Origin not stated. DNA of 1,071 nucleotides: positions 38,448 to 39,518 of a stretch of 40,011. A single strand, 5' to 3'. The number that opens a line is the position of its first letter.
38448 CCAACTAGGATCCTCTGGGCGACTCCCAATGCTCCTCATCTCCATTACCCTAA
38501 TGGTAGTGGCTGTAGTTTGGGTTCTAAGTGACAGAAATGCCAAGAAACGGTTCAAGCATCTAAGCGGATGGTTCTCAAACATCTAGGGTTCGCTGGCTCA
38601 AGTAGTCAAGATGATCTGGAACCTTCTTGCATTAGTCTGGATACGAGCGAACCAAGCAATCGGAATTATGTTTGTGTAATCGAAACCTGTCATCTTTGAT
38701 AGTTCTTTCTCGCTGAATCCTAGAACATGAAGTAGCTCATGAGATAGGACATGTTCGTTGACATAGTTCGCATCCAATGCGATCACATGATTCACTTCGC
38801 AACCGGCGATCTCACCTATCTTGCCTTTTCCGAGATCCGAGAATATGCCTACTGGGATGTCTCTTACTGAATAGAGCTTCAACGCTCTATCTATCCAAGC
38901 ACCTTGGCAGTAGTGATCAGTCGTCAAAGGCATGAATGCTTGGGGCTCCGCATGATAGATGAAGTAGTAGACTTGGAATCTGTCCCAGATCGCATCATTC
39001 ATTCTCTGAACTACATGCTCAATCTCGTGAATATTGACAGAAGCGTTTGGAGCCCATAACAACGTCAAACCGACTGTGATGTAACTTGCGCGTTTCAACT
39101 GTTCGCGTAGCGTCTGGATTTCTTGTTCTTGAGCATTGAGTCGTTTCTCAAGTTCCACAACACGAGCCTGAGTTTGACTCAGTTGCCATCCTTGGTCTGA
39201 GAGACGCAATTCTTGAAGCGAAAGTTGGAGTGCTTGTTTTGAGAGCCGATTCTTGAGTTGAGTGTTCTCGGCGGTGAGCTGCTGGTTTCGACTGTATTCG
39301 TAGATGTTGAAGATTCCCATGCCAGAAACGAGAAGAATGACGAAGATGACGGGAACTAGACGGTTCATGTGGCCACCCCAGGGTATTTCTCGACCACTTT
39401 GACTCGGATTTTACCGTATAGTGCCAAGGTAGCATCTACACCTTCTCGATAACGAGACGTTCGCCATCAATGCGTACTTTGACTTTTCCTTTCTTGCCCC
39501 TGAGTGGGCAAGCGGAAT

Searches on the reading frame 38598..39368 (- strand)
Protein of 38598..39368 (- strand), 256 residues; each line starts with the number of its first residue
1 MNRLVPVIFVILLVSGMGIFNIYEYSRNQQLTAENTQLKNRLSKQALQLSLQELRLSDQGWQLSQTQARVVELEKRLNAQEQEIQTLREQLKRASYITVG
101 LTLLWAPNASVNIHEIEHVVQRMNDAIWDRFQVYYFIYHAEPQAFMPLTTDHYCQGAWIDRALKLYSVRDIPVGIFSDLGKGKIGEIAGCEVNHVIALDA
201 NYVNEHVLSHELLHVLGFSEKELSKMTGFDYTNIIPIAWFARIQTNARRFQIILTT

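Call 50: search_protein_families(library=pfam, proteins=[window:38598-39368:-], max_evalue=0.01)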
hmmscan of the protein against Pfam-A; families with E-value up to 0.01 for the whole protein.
window:38598-39368:- (256 aa): 1 family
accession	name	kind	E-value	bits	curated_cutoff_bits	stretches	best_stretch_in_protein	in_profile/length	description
PF16808.10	PKcGMP_CC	-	8.3e-06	25.7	35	1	63-91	3-31/35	Coiled-coil N-terminus of cGMP-dependent protein kinase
